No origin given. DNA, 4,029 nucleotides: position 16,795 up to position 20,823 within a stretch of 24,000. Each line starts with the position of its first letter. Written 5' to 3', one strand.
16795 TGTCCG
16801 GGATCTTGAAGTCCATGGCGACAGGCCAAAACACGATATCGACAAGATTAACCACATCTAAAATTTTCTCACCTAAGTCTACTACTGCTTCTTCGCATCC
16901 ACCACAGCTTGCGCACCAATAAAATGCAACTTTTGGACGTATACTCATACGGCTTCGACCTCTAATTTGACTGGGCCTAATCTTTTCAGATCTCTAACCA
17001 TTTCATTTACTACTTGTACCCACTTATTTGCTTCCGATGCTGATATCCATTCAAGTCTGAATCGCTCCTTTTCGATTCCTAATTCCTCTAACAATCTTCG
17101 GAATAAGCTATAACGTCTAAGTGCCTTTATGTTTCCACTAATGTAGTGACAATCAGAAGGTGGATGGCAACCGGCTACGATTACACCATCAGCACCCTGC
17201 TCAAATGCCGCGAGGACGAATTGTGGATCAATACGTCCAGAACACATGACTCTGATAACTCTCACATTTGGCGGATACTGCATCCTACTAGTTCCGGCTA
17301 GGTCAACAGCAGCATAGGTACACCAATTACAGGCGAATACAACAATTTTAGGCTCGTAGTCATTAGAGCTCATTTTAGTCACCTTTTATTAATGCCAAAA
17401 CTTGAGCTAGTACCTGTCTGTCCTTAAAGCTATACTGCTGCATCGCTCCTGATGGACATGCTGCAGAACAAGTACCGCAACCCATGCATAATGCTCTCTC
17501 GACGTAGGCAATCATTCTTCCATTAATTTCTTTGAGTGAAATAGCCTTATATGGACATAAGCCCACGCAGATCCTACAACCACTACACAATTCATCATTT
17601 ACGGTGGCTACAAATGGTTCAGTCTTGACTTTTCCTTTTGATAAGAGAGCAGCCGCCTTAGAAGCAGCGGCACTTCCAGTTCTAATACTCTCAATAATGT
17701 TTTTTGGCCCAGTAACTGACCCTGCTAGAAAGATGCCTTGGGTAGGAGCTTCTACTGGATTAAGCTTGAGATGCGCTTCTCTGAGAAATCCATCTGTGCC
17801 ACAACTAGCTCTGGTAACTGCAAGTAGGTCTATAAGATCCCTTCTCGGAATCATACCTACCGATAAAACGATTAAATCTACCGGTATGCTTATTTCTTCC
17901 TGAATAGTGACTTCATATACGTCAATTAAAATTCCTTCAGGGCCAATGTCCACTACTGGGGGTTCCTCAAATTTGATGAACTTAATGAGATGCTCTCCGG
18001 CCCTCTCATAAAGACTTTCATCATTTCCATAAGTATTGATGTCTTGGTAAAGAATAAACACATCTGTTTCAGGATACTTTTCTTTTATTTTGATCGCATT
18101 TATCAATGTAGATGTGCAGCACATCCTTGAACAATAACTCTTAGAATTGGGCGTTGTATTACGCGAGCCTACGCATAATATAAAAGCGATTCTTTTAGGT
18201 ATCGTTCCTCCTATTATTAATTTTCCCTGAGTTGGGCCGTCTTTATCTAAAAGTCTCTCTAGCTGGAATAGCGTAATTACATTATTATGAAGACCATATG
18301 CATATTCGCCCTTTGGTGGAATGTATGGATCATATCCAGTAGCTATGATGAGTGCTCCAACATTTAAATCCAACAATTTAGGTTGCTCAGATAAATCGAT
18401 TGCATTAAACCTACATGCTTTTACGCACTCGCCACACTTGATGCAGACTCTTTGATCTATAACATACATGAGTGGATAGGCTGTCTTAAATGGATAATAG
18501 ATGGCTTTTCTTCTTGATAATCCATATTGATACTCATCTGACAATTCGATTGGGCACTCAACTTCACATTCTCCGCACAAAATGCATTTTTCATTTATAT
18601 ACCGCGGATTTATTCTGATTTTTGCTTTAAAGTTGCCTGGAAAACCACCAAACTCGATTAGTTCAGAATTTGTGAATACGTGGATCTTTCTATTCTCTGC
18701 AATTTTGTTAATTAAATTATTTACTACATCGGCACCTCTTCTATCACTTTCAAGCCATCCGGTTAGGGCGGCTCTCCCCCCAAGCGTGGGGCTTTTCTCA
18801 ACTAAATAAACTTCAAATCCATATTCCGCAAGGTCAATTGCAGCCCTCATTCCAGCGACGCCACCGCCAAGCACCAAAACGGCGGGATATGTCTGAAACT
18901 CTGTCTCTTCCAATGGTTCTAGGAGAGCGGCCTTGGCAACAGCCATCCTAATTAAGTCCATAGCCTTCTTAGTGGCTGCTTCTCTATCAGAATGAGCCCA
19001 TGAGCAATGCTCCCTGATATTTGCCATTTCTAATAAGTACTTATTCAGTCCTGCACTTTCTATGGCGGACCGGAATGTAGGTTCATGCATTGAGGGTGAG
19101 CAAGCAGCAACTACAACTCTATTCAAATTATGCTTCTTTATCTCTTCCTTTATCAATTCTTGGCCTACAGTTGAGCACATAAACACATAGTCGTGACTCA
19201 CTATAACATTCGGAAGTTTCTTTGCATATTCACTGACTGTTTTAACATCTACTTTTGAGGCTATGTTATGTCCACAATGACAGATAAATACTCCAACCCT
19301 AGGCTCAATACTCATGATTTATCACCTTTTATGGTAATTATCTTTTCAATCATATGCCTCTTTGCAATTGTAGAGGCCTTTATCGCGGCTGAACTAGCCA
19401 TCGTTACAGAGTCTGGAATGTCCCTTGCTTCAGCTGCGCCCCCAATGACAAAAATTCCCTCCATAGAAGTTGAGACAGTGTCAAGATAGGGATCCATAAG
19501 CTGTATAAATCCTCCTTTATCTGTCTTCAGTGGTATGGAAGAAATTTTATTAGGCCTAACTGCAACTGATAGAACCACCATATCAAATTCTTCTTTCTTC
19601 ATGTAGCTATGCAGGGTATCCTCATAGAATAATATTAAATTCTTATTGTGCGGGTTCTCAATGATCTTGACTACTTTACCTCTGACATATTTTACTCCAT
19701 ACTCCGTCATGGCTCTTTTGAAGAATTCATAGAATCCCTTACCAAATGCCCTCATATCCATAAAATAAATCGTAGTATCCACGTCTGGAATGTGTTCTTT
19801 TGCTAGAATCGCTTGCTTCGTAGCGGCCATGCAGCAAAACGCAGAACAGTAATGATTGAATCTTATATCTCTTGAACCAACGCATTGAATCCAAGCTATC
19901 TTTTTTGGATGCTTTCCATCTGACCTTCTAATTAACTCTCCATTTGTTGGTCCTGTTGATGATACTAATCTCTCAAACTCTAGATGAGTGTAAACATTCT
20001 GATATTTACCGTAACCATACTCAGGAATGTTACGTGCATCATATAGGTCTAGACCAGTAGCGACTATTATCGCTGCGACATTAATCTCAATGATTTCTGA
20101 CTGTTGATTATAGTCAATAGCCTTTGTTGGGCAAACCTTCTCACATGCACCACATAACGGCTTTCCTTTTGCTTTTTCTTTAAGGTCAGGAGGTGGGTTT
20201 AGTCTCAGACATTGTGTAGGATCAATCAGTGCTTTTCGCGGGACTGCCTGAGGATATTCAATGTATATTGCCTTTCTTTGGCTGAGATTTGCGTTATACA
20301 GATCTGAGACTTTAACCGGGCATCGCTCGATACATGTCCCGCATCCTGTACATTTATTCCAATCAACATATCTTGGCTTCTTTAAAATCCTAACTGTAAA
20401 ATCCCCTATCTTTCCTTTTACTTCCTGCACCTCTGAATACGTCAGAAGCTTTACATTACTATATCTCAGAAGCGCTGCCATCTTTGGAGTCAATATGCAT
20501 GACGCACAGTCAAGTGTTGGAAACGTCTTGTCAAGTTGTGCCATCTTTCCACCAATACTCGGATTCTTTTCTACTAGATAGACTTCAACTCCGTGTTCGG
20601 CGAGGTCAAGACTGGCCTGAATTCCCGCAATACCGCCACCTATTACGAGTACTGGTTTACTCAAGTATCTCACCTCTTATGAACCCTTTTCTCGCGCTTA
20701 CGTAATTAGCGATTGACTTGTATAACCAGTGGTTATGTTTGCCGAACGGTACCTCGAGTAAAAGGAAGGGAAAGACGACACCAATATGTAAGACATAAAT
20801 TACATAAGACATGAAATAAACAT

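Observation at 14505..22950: Cytoplasmic Mvh-type [NiFe]-hydrogenase co-operonic with a Qmo-like module (two HdrA-like flavoproteins plus two membrane FeS/cytochrome-b fusions) and no HdrBC: candidate quinone-coupled bifurcating hydrogenase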

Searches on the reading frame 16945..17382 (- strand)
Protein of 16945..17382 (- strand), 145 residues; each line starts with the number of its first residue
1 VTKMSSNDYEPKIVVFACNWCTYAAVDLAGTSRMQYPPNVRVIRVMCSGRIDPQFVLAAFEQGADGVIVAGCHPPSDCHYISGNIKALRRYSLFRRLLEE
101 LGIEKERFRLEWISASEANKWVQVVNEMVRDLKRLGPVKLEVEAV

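Call 4: search_protein_families(library=pfam, proteins=[window:16945-17382:-], max_evalue=0.01)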
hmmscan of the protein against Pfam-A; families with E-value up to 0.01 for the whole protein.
window:16945-17382:- (145 aa): 1 family
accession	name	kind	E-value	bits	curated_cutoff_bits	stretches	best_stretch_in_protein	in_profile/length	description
PF02662.21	FlpD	-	9.5e-56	187.5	22.3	1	13-136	1-123/123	Methyl-viologen-reducing hydrogenase, delta subunit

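Call 5: search_protein_families(library=ncbifam, proteins=[window:16945-17382:-], max_evalue=0.01)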
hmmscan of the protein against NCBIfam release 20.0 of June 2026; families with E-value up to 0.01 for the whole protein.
window:16945-17382:- (145 aa): 4 families
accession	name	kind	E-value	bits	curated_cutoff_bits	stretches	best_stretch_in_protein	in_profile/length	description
NF040770.1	hetero_SS_HdrA2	exception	2.3e-55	188.1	1100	1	6-139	643-775/777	CoB-CoM heterodisulfide reductase HdrA2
NF045873.1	F420_non_VhuD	exception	1e-42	145.4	215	1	10-140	1-130/132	F420-non-reducing hydrogenase iron-sulfur subunit VhuD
NF041891.1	hdrA_Methbact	equivalog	2.3e-11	42.7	1300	1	8-113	641-739/762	ferredoxin:CoB-CoM heterodisulfide reductase subunit HdrA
NF041778.1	hetero_SS_HdrA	equivalog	3.7e-07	28.4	1400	1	11-76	654-718/771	ferredoxin:CoB-CoM heterodisulfide reductase subunit HdrA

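Call 77: search_solved_structures(query=window:16945-17382:-, max_evalue=0.001, show_alignments=1)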
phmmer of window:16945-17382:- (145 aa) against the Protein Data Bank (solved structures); distinct sequences matched with E-value up to 0.001: 6.
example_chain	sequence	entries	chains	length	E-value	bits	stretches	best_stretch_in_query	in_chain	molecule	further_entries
5odc_D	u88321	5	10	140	3.3e-51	176.3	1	7-143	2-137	Methyl-viologen reducing hydrogenase subunit D | Methyl-viologen reducing hydrogenase, subunit D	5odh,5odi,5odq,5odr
8rvu_F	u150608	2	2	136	7.7e-50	171.9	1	9-139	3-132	Methyl viologen-reducing hydrogenase, subunit D-related protein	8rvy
8rvv_F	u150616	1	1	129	9.3e-49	168.4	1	9-138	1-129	Methyl viologen-reducing hydrogenase, subunit D-related protein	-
9sw2_D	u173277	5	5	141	1.2e-48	168.1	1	10-141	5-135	F420-non-reducing hydrogenase iron-sulfur subunit D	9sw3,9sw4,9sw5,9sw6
7bkb_F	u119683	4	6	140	5.4e-47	162.7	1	6-140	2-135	F420-non-reducing hydrogenase subunit D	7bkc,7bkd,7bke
9sfi_K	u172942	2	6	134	2.2e-33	118.5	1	10-139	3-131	F420-non-reducing hydrogenase subunit delta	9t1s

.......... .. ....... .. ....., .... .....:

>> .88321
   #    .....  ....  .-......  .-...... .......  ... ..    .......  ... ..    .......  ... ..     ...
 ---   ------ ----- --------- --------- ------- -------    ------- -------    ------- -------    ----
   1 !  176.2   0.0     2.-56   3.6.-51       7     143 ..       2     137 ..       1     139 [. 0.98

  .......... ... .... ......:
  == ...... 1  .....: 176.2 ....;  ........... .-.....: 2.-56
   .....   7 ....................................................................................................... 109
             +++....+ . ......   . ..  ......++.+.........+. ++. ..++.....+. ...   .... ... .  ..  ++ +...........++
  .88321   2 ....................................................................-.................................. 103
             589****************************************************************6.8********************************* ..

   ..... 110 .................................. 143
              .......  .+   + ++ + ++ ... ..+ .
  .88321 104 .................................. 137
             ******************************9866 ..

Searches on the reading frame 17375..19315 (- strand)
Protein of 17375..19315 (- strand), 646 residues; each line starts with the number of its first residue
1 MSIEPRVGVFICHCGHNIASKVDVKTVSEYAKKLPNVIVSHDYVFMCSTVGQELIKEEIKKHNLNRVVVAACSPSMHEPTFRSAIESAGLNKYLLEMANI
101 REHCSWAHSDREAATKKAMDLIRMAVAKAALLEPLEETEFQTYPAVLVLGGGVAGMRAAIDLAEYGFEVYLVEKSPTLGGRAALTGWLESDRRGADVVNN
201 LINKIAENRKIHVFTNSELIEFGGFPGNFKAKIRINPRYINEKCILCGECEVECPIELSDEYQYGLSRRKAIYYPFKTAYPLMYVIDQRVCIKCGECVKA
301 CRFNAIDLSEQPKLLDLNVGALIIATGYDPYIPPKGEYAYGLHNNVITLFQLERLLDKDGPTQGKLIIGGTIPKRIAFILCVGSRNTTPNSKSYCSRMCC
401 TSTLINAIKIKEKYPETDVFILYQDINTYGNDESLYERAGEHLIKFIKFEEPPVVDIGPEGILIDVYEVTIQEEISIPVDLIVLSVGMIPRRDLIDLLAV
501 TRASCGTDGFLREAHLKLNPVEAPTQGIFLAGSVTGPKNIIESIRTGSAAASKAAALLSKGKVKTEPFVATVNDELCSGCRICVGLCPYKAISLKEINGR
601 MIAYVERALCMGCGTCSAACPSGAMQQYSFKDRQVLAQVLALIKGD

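Call 4: search_protein_families(library=pfam, proteins=[window:17375-19315:-], max_evalue=0.01)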
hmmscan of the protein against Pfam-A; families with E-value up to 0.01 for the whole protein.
window:17375-19315:- (646 aa): 26 families (the best 25 are shown)
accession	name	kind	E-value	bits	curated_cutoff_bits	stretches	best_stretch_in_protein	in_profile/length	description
PF00037.32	Fer4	-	1.3e-21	75.9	21.1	4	284-307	1-24/24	4Fe-4S binding domain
PF12837.12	Fer4_6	-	5.6e-16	58.1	25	4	237-255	2-20/24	4Fe-4S binding domain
PF12838.12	Fer4_7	-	9.9e-16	58.4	27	3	577-624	2-52/52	4Fe-4S dicluster domain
PF07992.20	Pyr_redox_2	-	5.3e-15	56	26.1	2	145-217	2-73/291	Pyridine nucleotide-disulphide oxidoreductase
PF13237.11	Fer4_10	-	3.4e-14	52.9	25.5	3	572-621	4-53/53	4Fe-4S dicluster domain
PF12797.12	Fer4_2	-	4e-13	48.8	24.5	2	604-622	4-22/22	4Fe-4S binding domain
PF13187.11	Fer4_9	-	4.1e-13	49.6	27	2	577-625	2-52/52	4Fe-4S dicluster domain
PF13484.11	Fer4_16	-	1.6e-11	45.2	30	0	610-631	2-25/66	4Fe-4S double cluster binding domain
PF14697.11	Fer4_21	-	4.4e-11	43.2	35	4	570-624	1-56/59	4Fe-4S dicluster domain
PF12800.12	Fer4_4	-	1.1e-09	38.2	24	0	242-255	2-15/17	4Fe-4S binding domain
PF12831.13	FAD_oxidored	-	1.2e-07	31.8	27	1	146-183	2-39/416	FAD dependent oxidoreductase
PF25160.1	LdpA_Fe-S-bd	-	4.8e-07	29.9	27.6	1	583-629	9-47/49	LdpA Fe-S cluster-binding domain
PF00890.30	FAD_binding_2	-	5.8e-07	29.5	20.4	1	146-183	2-39/414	FAD binding domain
PF13183.11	Fer4_8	-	8.9e-07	29.8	27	0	242-303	3-66/68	4Fe-4S dicluster domain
PF13450.12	NAD_binding_8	-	1.5e-06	28.8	21.9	1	148-183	1-36/68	NAD(P)-binding Rossmann-like domain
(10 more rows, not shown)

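Call 5: search_protein_families(library=ncbifam, proteins=[window:17375-19315:-], max_evalue=0.01)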
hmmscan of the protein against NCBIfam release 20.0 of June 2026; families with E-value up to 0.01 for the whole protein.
window:17375-19315:- (646 aa): 149 families (the best 25 are shown)
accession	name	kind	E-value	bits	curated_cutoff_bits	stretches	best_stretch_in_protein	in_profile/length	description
NF040770.1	hetero_SS_HdrA2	exception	1.4e-213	711.2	1100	1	6-643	1-641/777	CoB-CoM heterodisulfide reductase HdrA2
NF041778.1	hetero_SS_HdrA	equivalog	7.1e-164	546.6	1400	1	6-644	7-652/771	ferredoxin:CoB-CoM heterodisulfide reductase subunit HdrA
NF041891.1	hdrA_Methbact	equivalog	4.1e-163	544.4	1300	1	6-644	2-637/762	ferredoxin:CoB-CoM heterodisulfide reductase subunit HdrA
NF058577.1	FdxA_fam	equivalog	8.7e-15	54.7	65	3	573-624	6-52/52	4Fe-4S ferredoxin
NF038196.1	ferrodoxin_EFR1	subfamily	9.8e-15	55.2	75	1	557-627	169-231/242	EFR1 family ferrodoxin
NF042909.1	FMH_DH_FwdF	exception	1.5e-13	50.6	375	2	241-310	54-120/336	tungsten-dependent formylmethanofuran dehydrogenase subunit FwdF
NF040864.1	HgcB_ferredoxin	equivalog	3.9e-13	49.1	99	2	572-626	11-62/93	mercury methylation ferredoxin HgcB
TIGR01971.1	NuoI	subfamily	4.8e-13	48.8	113.05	2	226-312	26-104/121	NADH-quinone oxidoreductase, chain I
NF009410.0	PRK12771.1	subfamily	7.3e-13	47.9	516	2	136-180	131-175/566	NAD(P)-binding protein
TIGR02179.1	PorD_KorD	subfamily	1.2e-12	47.8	60.05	2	571-626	21-73/78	2-oxoacid:acceptor oxidoreductase, delta subunit, pyruvate/2-ketoisovalerate family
NF005504.0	PRK07118.1-3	equivalog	4.5e-12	45.9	437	2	535-634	182-274/293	Fe-S cluster domain-containing protein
TIGR03294.1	FrhG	equivalog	1.3e-11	44.6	245.5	1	571-628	170-223/228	coenzyme F420 hydrogenase subunit gamma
TIGR04105.1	FeFe_hydrog_B1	subfamily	3.9e-11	42.3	450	2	285-312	138-165/462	monomeric [FeFe] hydrogenase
TIGR02700.1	flavo_MJ0208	hypoth_equivalog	4e-11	42.6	251.35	1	560-627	134-196/234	dihydromethanopterin reductase (acceptor)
TIGR02951.1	DMSO_dmsB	equivalog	2.5e-10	40.6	214.1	1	568-601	88-121/161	DMSO/selenate family reductase complex B subunit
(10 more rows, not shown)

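Call 20: search_solved_structures(query=window:17375-19315:-, max_evalue=0.00001, show_alignments=1)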
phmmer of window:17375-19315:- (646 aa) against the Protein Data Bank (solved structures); distinct sequences matched with E-value up to 0.00001: 15.
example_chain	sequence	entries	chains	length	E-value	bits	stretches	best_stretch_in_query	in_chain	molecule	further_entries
5odc_A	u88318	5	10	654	4.5e-192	642.8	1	4-642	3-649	Heterodisulfide reductase, subunit A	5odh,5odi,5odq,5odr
8rvu_a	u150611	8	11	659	1.7e-179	601.2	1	4-642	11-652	H(2):CoB-CoM heterodisulfide,ferredoxin reductase subunit A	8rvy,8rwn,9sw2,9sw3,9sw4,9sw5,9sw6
8rvv_A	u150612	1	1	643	1.6e-178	598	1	5-642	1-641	H(2):CoB-CoM heterodisulfide,ferredoxin reductase subunit A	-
9sfi_A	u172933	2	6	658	1.6e-160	538.6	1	4-641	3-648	CoB--CoM heterodisulfide reductase iron-sulfur subunit A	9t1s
7bkb_A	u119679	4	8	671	1.8e-152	512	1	3-645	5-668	CoB--CoM heterodisulfide reductase iron-sulfur subunit A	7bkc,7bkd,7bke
6tjr_A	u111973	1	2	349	8.7e-43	149.6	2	319-557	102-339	Fumarate reductase/succinate dehydrogenase flavoprotein domain protein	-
9sw6_G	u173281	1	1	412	1.3e-11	46.6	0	577-626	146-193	Polyferredoxin protein MvhB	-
9sw6_H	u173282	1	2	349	5.8e-10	41.2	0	242-322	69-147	Tungsten formylmethanofuran dehydrogenase, subunit F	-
5t5i_F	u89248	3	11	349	3.4e-09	38.6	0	241-322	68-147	Tungsten formylmethanofuran dehydrogenase subunit fwdF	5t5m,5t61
7bkb_K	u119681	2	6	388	6e-09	37.8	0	558-626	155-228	Formylmethanofuran dehydrogenase, subunit F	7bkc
9eri_B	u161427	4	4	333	9.7e-09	37.1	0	570-625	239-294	Na(+)-translocating ferredoxin:NAD(+) oxidoreductase complex subunit B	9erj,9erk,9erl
9sfi_T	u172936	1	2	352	2.3e-07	32.6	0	537-625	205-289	4Fe-4S ferredoxin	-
7bkb_L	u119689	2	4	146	7.1e-07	31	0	567-595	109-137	Formylmethanofuran dehydrogenase, subunit G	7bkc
7npa_A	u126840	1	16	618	4.3e-06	28.4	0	571-623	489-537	Coenzyme F420-dependent sulfite reductase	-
8ys5_D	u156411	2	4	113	5.8e-06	28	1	564-632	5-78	2-oxoglutarate:acceptor oxidoreductase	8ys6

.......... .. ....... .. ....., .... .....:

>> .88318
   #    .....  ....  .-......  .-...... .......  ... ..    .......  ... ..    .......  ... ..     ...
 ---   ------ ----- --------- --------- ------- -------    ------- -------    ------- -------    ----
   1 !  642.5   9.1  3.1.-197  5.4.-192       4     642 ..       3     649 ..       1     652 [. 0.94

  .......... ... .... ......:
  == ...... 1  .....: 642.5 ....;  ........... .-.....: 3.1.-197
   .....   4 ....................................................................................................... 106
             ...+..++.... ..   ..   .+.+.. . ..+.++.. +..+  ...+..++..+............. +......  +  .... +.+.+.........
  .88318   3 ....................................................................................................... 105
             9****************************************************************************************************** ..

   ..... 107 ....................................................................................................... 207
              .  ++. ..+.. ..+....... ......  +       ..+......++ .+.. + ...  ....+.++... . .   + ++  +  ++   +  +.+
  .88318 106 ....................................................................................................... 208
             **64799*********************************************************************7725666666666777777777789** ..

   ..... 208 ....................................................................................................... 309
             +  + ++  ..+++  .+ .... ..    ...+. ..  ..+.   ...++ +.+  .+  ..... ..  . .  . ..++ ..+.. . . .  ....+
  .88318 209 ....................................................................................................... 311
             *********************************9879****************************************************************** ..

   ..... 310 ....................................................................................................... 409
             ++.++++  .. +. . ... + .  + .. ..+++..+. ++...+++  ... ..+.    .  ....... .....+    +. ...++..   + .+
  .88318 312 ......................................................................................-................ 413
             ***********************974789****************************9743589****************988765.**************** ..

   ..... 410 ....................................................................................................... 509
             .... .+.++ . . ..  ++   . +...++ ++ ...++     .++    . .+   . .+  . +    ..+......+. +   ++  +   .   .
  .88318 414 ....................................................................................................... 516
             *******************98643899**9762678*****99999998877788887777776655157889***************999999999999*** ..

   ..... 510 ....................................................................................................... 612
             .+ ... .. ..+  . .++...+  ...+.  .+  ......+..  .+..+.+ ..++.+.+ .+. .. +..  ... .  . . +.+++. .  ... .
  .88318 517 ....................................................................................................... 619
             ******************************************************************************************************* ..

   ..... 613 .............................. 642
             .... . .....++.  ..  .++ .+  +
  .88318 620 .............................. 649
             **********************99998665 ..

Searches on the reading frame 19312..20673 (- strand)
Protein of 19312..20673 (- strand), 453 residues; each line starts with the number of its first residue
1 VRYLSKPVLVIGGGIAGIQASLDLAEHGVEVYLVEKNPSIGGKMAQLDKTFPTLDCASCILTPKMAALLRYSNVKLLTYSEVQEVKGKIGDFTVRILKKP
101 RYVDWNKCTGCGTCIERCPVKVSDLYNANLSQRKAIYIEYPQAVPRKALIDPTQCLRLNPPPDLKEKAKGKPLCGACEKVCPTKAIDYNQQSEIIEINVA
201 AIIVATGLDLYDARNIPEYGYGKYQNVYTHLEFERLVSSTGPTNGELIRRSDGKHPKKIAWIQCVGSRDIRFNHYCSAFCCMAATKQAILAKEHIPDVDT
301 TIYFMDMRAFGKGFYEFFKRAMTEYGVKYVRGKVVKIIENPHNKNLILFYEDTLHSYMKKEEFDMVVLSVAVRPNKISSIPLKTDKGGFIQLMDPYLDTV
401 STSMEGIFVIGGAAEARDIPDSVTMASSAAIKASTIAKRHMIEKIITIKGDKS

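Call 4: search_protein_families(library=pfam, proteins=[window:19312-20673:-], max_evalue=0.01)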
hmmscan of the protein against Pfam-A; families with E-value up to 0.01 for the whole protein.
window:19312-20673:- (453 aa): 26 families (the best 25 are shown)
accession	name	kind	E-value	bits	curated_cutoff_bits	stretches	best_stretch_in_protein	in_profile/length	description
PF07992.20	Pyr_redox_2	-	7.1e-18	65.5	26.1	2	295-429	168-290/291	Pyridine nucleotide-disulphide oxidoreductase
PF00037.32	Fer4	-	2.9e-11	43.1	21.1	2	102-121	2-21/24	4Fe-4S binding domain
PF12838.12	Fer4_7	-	9.4e-10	39.3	27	2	107-185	1-52/52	4Fe-4S dicluster domain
PF12831.13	FAD_oxidored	-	1.9e-08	34.4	27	1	8-45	2-39/416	FAD dependent oxidoreductase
PF13484.11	Fer4_16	-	9.6e-08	33.1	30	0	174-191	5-21/66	4Fe-4S double cluster binding domain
PF13450.12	NAD_binding_8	-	6.9e-07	29.9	21.9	1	10-56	1-47/68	NAD(P)-binding Rossmann-like domain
PF01266.30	DAO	-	7.2e-07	29.5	27.9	1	8-42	2-37/353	FAD dependent oxidoreductase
PF00890.30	FAD_binding_2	-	1.5e-06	28.1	20.4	1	8-44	2-38/414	FAD binding domain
PF13183.11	Fer4_8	-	2.1e-06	28.6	27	1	101-122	47-68/68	4Fe-4S dicluster domain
PF00070.33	Pyr_redox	-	2.8e-06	28.2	22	1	8-50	2-41/82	Pyridine nucleotide-disulphide oxidoreductase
PF13237.11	Fer4_10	-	4.3e-06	27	25.5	1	103-132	4-22/53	4Fe-4S dicluster domain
PF03486.20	HI0933_like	-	1.1e-05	25.4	50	1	8-45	3-40/244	HI0933-like protein Rossmann domain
PF12837.12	Fer4_6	-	1.4e-05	25.2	25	1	105-121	6-22/24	4Fe-4S binding domain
PF12797.12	Fer4_2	-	4.8e-05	23.5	24.5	1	101-120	3-22/22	4Fe-4S binding domain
PF01134.28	GIDA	-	5.9e-05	22.7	22.1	1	8-45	2-29/391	Glucose inhibited division protein A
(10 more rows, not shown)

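Call 5: search_protein_families(library=ncbifam, proteins=[window:19312-20673:-], max_evalue=0.01)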
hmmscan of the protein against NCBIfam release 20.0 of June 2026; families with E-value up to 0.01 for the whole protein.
window:19312-20673:- (453 aa): 131 families (the best 25 are shown)
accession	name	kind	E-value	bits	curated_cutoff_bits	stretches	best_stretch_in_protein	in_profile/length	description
NF040770.1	hetero_SS_HdrA2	exception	1.4e-157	526.1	1100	1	5-443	139-566/777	CoB-CoM heterodisulfide reductase HdrA2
NF041778.1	hetero_SS_HdrA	equivalog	1.1e-125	420.4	1400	1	7-436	144-569/771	ferredoxin:CoB-CoM heterodisulfide reductase subunit HdrA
NF041891.1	hdrA_Methbact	equivalog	3e-108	363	1300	1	5-443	133-563/762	ferredoxin:CoB-CoM heterodisulfide reductase subunit HdrA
NF045637.1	carotdesatCrtDProt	equivalog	5.6e-09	35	580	1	8-62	1-55/485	1-hydroxycarotenoid 3,4-desaturase CrtD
TIGR03467.1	HpnE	equivalog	4.1e-08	33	283.05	1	8-49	1-42/430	hydroxysqualene dehydroxylase HpnE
NF010590.0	PRK13984.1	equivalog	5.4e-08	31.4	946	1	103-132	47-77/611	putative oxidoreductase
TIGR01971.1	NuoI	subfamily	2.2e-07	30.5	113.05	0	173-198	85-110/121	NADH-quinone oxidoreductase, chain I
TIGR03385.1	CoA_CoA_reduc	equivalog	2.3e-07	30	578.8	1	358-437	229-310/439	CoA-disulfide reductase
NF009410.0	PRK12771.1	subfamily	2.6e-07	29.6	516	1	6-44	139-177/566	NAD(P)-binding protein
NF005560.0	PRK07233.1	equivalog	3.1e-07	29.6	252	1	8-48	3-43/435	hypothetical protein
NF058655.1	CrtID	equivalog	3.1e-07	29.6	640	1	8-51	1-44/478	bifunctional phytoene desaturase/3,4-desaturase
TIGR01350.1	lipoamide_DH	equivalog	4.2e-07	29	408.8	1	8-42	4-37/461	dihydrolipoyl dehydrogenase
TIGR02734.1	crtI_fam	subfamily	5.8e-07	28.6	238.1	1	8-64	1-58/504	phytoene desaturase family protein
TIGR00275.1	TIGR00275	subfamily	1.1e-06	27.7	183.8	1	8-44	1-37/401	aminoacetone oxidase family FAD-binding enzyme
NF009053.0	PRK12387.1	subfamily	1.2e-06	28.4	204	1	173-212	77-116/180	formate hydrogenlyase complex iron-sulfur subunit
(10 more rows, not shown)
